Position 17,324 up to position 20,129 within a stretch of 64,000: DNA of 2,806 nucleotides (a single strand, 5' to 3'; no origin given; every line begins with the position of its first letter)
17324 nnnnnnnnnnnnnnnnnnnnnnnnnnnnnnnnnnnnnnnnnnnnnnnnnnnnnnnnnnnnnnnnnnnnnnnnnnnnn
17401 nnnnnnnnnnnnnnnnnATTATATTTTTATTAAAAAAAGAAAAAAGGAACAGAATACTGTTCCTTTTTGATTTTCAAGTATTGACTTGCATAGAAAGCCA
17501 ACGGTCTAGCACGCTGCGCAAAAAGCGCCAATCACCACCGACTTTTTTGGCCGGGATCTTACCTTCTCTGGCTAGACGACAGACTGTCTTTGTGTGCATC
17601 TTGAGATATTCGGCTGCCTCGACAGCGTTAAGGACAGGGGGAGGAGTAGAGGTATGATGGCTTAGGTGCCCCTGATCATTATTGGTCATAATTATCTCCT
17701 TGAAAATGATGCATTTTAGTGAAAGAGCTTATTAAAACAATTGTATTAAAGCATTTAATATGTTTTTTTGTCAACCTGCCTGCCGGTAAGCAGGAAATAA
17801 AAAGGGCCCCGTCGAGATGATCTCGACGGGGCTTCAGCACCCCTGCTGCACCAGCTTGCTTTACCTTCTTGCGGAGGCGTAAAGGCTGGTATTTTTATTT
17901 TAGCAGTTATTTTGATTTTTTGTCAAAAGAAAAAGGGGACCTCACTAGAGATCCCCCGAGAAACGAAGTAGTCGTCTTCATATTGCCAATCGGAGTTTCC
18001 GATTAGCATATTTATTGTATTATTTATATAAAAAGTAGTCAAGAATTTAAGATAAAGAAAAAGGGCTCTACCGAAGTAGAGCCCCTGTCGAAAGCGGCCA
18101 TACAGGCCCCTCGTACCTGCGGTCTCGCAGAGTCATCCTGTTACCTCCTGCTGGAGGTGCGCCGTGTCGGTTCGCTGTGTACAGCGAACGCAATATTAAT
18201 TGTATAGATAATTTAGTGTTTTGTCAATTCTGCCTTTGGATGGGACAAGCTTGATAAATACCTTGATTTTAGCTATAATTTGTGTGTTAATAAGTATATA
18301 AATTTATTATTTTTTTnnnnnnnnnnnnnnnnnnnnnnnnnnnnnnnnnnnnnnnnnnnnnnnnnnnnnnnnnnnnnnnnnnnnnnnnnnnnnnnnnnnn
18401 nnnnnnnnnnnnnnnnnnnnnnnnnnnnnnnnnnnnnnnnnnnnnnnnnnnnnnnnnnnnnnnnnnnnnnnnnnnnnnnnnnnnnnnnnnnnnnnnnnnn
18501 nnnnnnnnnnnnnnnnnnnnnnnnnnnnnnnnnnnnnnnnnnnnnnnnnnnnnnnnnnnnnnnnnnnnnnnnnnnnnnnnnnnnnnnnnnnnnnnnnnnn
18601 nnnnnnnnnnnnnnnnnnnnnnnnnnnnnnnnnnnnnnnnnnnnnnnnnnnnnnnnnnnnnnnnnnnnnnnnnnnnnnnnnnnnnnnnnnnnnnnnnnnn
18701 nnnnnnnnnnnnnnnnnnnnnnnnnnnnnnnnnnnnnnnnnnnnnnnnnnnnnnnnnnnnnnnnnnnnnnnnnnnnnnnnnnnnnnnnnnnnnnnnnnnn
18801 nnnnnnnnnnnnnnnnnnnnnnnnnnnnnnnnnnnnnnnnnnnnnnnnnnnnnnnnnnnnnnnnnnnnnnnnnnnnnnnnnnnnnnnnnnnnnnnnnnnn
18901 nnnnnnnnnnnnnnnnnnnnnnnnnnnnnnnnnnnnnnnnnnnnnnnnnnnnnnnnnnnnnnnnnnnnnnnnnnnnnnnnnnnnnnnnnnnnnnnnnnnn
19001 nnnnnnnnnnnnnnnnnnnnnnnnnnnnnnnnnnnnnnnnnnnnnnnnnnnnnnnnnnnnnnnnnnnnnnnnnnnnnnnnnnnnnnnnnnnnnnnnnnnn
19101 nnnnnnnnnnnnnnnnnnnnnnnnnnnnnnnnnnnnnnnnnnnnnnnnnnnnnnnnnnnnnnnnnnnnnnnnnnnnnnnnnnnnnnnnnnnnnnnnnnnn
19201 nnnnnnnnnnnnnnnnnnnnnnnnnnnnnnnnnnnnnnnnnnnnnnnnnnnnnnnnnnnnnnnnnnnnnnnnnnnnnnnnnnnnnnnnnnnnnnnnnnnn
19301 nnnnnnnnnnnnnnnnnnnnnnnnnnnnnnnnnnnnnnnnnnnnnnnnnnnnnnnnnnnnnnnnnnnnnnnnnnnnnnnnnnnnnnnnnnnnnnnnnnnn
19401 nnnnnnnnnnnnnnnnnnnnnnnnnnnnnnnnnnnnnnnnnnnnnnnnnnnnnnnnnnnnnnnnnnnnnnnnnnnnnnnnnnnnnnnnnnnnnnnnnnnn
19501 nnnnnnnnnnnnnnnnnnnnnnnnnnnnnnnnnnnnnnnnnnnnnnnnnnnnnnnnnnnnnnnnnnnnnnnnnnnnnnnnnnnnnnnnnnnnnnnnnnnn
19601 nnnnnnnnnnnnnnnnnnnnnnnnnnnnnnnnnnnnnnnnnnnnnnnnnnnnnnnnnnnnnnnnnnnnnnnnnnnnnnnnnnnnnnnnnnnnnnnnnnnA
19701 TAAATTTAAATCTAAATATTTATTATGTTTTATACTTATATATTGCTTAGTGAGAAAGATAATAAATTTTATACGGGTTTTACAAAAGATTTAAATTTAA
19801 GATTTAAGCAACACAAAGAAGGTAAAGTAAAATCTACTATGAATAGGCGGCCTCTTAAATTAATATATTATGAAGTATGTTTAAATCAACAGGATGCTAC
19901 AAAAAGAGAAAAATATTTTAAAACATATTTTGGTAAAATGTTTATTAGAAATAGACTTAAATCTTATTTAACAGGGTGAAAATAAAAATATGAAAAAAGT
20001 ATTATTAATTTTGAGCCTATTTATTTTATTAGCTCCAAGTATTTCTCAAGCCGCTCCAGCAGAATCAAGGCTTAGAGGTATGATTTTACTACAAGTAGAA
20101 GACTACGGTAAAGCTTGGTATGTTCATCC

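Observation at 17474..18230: Excisionase-family gene followed by a head-to-tail array of three promoter / GC-rich hairpin RNA / terminator mini-cassettes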

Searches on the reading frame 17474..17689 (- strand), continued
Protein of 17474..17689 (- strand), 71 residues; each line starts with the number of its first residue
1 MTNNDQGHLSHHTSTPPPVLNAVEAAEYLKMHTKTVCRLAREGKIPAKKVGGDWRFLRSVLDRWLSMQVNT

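Call 47: find_encoding_contigs(protein=P0005, flank=3000, max_places=3)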
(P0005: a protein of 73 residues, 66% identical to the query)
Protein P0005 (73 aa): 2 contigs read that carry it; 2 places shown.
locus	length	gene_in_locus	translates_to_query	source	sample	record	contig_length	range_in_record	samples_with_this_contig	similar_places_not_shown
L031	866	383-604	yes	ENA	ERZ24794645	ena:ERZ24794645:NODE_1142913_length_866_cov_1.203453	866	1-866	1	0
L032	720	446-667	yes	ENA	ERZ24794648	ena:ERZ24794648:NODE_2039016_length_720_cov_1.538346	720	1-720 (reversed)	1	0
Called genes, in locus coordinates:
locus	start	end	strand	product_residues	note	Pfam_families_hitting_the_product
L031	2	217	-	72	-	?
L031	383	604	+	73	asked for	PF12728:HTH_17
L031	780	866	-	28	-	?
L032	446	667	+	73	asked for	PF12728:HTH_17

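Call 68: search_protein_families(library=ncbifam, proteins=[window:17474-17689:-, P0021, P0002], max_evalue=0.01)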
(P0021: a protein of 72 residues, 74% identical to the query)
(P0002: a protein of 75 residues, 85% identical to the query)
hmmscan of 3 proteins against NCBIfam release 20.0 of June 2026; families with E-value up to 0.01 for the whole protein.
window:17474-17689:- (71 aa): 5 families
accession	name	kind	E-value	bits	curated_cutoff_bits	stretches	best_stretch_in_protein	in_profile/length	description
NF047737.1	antiphage_MADS1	equivalog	1.9e-13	50.4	80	1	20-65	4-49/49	methylation-associated defense system helix-turn-helix domain-containing protein MAD1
TIGR01764.1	excise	domain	8.4e-12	45.3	28.8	1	24-66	6-48/49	excisionase family DNA-binding protein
NF040990.2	MamR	equivalog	5.6e-07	29.8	100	1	11-64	35-88/91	magnetosome protein MamR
NF033787.1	HTH_BldC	subfamily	0.00079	19.2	77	1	20-59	3-43/49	BldC family transcriptional regulator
NF033518.0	transpos_IS607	equivalog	0.0091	15.6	110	1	24-69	2-48/187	IS607 family transposase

P0021 (72 aa): 3 families
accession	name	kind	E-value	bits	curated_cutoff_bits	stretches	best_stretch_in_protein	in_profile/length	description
NF047737.1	antiphage_MADS1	equivalog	9e-13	48.3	80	1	20-65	3-48/49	methylation-associated defense system helix-turn-helix domain-containing protein MAD1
TIGR01764.1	excise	domain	1.2e-10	41.6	28.8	1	21-65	2-46/49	excisionase family DNA-binding protein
NF040990.2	MamR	equivalog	2.6e-05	24.5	100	1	20-58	43-81/91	magnetosome protein MamR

P0002 (75 aa): 4 families
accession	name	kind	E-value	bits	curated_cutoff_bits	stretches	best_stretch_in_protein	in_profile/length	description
NF047737.1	antiphage_MADS1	equivalog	8.8e-13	48.3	80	1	24-69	4-49/49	methylation-associated defense system helix-turn-helix domain-containing protein MAD1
TIGR01764.1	excise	domain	9.5e-13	48.3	28.8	1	24-70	2-48/49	excisionase family DNA-binding protein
NF040990.2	MamR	equivalog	4.1e-07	30.2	100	1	19-68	39-88/91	magnetosome protein MamR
NF033787.1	HTH_BldC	subfamily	0.0015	18.3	77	1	23-51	2-30/49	BldC family transcriptional regulator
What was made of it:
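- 17474..17689 (-): 71-aa HTH_17 DNA-binding protein gene (excisionase-family fold, resembles BldC). TIGR01764 domain above its cutoff (call 68).
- On Excisionase / recombination directionality factor of a mobile element: TIGR01764 at 45 bits against a cutoff of 28.8 (call 68).
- On BldC family regulator (NCBIfam NF033787): 19.2 bits against a cutoff of 77 (call 68).
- Closest known: BldC, the small MerR-like/excisionase-fold developmental regulator of Streptomyces. Different: It scores only 19 bits against NCBIfam HTH_BldC, whose cutoff is 77 (call 68).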

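Call 69: search_protein_families(library=phrogs, proteins=[window:17474-17689:-], max_evalue=0.01)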
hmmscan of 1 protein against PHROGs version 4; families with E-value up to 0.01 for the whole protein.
window:17474-17689:- (71 aa): 10 families
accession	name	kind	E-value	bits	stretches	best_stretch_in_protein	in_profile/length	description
phrog_66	-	integration and excision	1.9e-10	42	1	12-66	86-141/412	excisionase and transcriptional regulator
phrog_7338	-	unknown function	1.1e-07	32.9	1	14-68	25-80/87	-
phrog_25665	-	integration and excision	4e-07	31.1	1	14-65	20-71/93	excisionase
phrog_15534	-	DNA, RNA and nucleotide metabolism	8.4e-07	30.5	1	16-68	40-91/93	HTH DNA binding protein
phrog_1840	-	integration and excision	6e-06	27.6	1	24-67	11-55/90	excisionase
phrog_10045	-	DNA, RNA and nucleotide metabolism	1.5e-05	25.7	1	6-56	7-58/74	HTH DNA binding protein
phrog_668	-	DNA, RNA and nucleotide metabolism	9.4e-05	23.2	1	14-68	58-113/181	HTH DNA binding protein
phrog_6401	-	DNA, RNA and nucleotide metabolism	0.00011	23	1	19-64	9-55/64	DNA binding protein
phrog_7506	-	integration and excision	0.0025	19.2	1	12-54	7-50/78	recombination directionality factor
phrog_2907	-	integration and excision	0.0028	19.1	1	20-54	7-46/117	excisionase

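Call 89: search_solved_structures(query=window:17474-17689:-, max_evalue=1, show_alignments=2)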
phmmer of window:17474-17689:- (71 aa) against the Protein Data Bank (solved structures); distinct sequences matched with E-value up to 1: 5.
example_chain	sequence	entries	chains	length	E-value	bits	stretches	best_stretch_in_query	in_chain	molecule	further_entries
6wvs_A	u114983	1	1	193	0.0013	22.1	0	20-63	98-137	DeNovoTIM15 hyperstable de novo TIM barrel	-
6amk_A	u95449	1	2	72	0.0021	21.4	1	8-58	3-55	Putative DNA-binding protein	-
6ama_A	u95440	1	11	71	0.0043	20.5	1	8-58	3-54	Putative DNA-binding protein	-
8r8n_A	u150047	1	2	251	0.24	15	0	13-60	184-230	HalluTIM2-2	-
4j2n_A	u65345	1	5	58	0.3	14.6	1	17-52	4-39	Gp37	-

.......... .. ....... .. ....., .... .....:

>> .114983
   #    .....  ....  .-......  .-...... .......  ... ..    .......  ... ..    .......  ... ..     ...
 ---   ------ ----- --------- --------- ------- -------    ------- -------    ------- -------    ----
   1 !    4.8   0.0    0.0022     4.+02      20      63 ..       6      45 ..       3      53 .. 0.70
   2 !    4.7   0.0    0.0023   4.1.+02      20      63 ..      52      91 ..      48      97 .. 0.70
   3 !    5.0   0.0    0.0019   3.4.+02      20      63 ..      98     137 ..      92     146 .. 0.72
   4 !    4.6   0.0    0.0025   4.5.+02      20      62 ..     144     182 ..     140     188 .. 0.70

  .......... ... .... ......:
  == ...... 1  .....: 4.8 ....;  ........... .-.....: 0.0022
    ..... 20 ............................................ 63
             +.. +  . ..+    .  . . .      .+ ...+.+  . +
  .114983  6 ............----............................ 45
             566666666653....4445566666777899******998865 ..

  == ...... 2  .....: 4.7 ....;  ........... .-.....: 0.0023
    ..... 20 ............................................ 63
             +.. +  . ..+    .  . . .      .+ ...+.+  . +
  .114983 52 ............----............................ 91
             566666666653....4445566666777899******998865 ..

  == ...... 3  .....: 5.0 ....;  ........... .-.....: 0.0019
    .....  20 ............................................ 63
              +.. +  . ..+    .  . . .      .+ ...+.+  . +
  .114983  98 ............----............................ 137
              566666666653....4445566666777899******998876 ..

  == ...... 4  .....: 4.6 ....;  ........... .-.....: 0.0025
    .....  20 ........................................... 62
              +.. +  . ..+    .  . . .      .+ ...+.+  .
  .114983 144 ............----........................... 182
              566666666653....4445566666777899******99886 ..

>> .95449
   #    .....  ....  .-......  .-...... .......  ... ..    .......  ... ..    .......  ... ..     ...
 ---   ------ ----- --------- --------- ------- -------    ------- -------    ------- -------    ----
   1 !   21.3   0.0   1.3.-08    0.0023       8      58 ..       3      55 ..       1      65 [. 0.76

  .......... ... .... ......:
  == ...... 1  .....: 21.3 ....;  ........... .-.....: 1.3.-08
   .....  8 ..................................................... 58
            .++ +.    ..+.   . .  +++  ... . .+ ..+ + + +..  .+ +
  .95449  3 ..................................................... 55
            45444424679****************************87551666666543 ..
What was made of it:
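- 17474..17689 (-): The closest solved structure is BldC, 6AMA/6AMK, E about 0.002-0.004 (call 89).
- On BldC family regulator (NCBIfam NF033787): There is only weak similarity to the BldC structures (call 89).
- Closest known: BldC, the small MerR-like/excisionase-fold developmental regulator of Streptomyces. Same: About 70 aa, a single HTH_17-type domain, a chromosomal stand-alone gene, and the best solved-structure match (call 89).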

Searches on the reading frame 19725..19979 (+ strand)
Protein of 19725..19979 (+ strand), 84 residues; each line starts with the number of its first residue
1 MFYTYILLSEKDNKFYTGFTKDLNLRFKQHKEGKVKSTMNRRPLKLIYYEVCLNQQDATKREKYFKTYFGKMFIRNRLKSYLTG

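Call 10: search_protein_families(library=pfam, proteins=[window:19725-19979:+], max_evalue=0.01)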
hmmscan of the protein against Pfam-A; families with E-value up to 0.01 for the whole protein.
window:19725-19979:+ (84 aa): 1 family
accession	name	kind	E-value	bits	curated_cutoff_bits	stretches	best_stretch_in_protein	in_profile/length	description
PF01541.30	GIY-YIG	-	8.7e-17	61.6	22.6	1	1-71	1-74/78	GIY-YIG catalytic domain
